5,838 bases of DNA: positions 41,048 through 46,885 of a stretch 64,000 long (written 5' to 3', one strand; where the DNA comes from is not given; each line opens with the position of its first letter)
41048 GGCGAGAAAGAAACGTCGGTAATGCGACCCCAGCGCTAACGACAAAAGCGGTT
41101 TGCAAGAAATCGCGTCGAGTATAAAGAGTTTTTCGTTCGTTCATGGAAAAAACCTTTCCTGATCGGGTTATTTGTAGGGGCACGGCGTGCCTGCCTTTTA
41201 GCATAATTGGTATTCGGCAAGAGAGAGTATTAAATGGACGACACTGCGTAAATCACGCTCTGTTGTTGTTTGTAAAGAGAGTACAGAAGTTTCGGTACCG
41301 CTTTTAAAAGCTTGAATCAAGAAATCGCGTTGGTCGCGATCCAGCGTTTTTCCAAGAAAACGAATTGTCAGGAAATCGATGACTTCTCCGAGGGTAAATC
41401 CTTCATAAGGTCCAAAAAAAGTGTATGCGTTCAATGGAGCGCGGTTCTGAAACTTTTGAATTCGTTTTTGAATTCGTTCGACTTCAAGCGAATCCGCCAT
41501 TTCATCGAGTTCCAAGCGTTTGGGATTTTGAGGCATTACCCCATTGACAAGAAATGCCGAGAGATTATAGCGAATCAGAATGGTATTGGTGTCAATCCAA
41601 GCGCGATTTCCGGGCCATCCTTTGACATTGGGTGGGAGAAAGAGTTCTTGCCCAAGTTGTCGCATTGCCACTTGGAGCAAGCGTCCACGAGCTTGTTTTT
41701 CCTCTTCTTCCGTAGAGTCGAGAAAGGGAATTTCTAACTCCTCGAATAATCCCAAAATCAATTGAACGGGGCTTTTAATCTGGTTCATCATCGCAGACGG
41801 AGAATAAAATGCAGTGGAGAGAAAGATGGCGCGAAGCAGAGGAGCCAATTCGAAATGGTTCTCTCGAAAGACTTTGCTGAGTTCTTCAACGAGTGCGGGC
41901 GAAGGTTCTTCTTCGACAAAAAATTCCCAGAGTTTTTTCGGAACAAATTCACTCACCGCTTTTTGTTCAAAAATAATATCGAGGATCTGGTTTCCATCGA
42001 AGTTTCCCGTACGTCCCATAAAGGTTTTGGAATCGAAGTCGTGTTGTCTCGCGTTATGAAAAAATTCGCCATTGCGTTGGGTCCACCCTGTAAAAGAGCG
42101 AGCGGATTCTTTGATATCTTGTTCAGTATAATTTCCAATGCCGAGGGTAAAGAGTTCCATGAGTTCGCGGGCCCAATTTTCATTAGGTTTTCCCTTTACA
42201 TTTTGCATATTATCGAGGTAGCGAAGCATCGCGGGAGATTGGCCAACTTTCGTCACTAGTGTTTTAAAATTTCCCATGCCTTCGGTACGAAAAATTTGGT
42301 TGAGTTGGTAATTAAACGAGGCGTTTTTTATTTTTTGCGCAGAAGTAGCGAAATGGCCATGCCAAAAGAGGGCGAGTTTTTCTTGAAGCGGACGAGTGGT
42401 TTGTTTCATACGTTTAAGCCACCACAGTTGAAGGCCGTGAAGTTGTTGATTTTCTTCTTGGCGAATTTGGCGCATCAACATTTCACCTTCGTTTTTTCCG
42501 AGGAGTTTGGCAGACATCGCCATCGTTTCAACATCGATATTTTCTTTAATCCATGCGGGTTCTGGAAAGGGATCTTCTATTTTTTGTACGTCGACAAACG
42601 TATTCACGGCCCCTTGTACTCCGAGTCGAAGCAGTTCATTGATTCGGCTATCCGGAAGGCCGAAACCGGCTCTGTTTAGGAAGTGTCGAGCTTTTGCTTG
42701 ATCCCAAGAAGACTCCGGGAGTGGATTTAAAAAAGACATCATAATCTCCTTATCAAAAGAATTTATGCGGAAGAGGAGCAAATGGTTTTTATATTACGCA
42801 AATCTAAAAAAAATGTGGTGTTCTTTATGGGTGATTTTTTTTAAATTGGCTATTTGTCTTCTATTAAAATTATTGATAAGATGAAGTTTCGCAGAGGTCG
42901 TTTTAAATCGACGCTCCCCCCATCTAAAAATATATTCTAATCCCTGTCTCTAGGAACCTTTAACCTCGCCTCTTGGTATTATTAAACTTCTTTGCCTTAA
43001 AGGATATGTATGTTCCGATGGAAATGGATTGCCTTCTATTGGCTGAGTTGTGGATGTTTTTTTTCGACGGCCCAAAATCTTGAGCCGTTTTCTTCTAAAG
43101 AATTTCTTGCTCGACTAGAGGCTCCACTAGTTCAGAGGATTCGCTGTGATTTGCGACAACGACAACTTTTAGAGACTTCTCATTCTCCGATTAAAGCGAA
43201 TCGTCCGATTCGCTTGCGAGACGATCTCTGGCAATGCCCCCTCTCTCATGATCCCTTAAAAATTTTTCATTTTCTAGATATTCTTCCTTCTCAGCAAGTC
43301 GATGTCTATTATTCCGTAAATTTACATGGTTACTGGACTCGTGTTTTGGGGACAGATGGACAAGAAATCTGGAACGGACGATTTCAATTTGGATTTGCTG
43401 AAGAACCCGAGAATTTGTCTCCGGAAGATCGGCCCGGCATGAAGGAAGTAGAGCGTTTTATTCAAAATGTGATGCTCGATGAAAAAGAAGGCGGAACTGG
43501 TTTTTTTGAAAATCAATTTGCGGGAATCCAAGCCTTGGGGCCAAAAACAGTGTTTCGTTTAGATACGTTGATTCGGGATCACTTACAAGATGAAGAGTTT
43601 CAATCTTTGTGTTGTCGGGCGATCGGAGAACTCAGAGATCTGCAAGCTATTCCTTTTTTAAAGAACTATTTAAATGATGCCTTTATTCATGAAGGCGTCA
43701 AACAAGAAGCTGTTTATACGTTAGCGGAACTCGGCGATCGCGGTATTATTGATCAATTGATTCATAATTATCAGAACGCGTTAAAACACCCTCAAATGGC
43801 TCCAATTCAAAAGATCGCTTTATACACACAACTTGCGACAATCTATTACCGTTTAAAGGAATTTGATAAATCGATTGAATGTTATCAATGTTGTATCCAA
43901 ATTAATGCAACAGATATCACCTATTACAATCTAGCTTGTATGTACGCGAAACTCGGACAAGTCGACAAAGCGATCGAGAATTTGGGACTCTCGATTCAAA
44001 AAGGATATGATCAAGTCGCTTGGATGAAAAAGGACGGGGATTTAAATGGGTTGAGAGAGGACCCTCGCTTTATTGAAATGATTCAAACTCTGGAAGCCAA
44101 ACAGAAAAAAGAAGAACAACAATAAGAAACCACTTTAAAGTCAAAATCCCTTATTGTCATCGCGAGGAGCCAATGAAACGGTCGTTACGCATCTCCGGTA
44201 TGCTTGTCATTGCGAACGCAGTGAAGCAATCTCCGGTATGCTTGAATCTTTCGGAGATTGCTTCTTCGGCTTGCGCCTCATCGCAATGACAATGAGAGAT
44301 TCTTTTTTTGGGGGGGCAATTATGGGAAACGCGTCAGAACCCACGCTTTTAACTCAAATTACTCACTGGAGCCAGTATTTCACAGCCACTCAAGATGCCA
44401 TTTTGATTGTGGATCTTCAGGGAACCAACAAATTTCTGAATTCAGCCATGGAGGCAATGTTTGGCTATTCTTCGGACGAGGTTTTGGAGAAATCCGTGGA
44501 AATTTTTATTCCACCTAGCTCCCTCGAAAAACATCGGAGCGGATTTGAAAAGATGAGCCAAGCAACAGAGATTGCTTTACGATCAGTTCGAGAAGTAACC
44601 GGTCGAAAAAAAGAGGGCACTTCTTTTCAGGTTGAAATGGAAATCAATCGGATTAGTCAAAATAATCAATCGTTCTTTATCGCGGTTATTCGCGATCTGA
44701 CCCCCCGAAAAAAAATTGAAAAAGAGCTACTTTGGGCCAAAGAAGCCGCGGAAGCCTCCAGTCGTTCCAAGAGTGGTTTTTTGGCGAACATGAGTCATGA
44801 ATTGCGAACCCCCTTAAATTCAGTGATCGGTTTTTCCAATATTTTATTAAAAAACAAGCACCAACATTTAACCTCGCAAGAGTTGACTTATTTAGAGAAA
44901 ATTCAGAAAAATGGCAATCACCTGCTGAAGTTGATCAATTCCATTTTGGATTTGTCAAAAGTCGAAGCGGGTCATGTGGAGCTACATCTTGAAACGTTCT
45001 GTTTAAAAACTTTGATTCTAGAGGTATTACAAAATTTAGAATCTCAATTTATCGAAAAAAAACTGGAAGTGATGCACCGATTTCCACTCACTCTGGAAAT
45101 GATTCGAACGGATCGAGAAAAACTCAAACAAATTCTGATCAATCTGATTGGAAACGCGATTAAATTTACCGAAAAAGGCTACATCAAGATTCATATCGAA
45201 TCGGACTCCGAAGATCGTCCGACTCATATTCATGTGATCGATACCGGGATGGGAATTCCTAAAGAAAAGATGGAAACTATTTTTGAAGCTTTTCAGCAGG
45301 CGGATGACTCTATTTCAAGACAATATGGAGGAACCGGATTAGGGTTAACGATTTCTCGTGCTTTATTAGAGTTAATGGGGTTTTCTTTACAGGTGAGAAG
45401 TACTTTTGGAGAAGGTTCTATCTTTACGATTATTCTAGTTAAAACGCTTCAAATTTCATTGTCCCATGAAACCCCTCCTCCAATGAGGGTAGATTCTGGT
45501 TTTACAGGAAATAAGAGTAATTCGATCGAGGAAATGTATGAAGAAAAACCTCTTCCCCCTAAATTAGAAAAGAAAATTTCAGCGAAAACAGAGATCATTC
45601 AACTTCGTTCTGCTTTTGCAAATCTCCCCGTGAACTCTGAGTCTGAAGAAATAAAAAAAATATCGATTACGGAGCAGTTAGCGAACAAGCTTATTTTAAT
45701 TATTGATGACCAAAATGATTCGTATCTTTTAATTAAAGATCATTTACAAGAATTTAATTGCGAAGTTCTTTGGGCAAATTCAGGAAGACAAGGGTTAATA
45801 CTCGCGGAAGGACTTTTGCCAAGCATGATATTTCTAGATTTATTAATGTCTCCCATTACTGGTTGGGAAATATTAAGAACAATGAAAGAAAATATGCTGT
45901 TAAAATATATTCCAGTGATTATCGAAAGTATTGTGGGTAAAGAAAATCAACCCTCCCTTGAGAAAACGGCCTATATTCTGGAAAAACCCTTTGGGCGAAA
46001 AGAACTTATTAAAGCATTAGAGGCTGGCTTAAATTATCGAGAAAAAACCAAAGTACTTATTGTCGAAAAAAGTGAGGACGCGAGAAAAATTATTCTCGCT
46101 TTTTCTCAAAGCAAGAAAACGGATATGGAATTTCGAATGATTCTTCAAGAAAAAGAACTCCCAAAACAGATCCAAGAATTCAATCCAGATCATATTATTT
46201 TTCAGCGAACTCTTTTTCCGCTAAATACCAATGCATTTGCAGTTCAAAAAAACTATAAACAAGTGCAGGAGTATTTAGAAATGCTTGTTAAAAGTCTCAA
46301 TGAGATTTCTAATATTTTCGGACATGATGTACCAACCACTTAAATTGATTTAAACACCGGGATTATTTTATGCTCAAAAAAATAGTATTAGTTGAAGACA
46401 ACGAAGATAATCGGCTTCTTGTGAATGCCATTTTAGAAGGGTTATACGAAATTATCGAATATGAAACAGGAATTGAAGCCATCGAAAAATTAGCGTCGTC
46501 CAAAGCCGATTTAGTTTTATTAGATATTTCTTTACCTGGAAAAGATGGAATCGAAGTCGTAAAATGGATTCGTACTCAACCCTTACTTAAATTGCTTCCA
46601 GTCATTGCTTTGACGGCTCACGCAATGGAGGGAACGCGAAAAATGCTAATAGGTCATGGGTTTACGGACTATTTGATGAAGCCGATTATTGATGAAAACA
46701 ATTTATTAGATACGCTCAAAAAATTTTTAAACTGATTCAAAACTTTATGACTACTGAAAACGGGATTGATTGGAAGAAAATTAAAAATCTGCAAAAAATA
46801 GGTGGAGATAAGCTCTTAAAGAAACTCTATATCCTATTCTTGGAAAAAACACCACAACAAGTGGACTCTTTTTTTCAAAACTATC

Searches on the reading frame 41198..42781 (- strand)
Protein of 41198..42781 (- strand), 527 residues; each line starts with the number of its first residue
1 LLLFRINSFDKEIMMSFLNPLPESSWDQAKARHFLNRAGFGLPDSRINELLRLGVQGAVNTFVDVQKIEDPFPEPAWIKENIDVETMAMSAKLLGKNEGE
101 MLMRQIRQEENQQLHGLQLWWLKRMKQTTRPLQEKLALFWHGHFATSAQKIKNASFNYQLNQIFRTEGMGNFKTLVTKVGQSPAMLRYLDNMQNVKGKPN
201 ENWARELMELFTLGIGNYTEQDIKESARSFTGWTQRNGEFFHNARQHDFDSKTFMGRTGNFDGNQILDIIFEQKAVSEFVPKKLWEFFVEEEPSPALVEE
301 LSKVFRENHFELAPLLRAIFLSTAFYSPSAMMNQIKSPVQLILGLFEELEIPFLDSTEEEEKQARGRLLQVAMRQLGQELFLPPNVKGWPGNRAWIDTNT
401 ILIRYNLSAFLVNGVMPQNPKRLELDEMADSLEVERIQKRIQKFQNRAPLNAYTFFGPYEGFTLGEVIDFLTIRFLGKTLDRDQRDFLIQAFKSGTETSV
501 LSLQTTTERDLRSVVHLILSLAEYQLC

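Call 70: search_protein_families(library=pfam, proteins=[window:41198-42781:-], max_evalue=0.00001)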
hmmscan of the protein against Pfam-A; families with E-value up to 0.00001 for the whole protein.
window:41198-42781:- (527 aa): 1 family
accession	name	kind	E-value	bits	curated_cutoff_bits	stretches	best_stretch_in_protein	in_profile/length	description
PF08811.16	DUF1800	-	3.2e-114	382.8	26.1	1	33-526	1-419/419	Protein of unknown function (DUF1800)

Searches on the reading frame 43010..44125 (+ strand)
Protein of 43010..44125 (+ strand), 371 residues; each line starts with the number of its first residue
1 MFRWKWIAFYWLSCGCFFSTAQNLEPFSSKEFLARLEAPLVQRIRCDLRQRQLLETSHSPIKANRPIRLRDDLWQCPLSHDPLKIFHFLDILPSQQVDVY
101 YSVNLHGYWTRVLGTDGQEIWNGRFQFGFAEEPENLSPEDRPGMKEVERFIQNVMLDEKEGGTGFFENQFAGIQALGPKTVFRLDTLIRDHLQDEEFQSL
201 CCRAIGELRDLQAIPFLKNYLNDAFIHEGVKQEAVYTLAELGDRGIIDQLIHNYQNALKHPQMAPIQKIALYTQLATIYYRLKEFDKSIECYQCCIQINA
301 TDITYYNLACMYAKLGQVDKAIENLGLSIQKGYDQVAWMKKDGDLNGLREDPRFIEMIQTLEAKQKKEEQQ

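Call 70: search_protein_families(library=pfam, proteins=[window:43010-44125:+], max_evalue=0.00001)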
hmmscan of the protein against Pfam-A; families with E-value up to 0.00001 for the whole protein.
window:43010-44125:+ (371 aa): 4 families
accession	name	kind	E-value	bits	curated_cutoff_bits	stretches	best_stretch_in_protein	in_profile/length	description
PF00515.34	TPR_1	-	6.4e-13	48.4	27.8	1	271-300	3-32/34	Tetratricopeptide repeat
PF13181.12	TPR_8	-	4.6e-09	36.2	25.7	0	271-301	3-33/34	Tetratricopeptide repeat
PF07719.23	TPR_2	-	6.7e-09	35.6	27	0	271-299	3-31/34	Tetratricopeptide repeat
PF13424.12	TPR_12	-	8.2e-07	29.6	30.1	1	270-325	4-68/77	Tetratricopeptide repeat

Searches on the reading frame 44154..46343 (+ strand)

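Call 70: search_protein_families(library=pfam, proteins=[window:44154-46343:+], max_evalue=0.00001)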
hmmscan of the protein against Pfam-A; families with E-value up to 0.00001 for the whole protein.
window:44154-46343:+ (729 aa): 5 families
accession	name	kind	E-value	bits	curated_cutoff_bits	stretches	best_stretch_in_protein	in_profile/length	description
PF02518.31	HATPase_c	-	1.1e-26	93.8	26.4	1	320-428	2-107/111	Histidine kinase-, DNA gyrase B-, and HSP90-like ATPase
PF00512.31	HisKA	-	5.2e-20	71.7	26.9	1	206-273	2-66/66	His Kinase A (phospho-acceptor) domain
PF00072.30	Response_reg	-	1.1e-11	45.3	30.2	1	514-622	1-110/111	Response regulator receiver domain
PF13426.13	PAS_9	-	1.8e-10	41.5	27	1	81-183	2-102/103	PAS domain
PF00989.32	PAS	-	4.4e-10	40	22.6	1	74-181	5-112/113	PAS fold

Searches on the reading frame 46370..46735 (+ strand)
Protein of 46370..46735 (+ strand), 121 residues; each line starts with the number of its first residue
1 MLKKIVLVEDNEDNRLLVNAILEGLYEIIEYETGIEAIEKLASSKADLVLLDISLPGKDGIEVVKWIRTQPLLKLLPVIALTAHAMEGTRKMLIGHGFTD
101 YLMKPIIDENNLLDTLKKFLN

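Call 70: search_protein_families(library=pfam, proteins=[window:46370-46735:+], max_evalue=0.00001)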
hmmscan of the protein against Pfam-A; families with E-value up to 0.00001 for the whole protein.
window:46370-46735:+ (121 aa): 1 family
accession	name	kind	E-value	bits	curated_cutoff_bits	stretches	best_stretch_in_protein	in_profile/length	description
PF00072.30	Response_reg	-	7.9e-23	81.2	30.2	1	5-116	1-110/111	Response regulator receiver domain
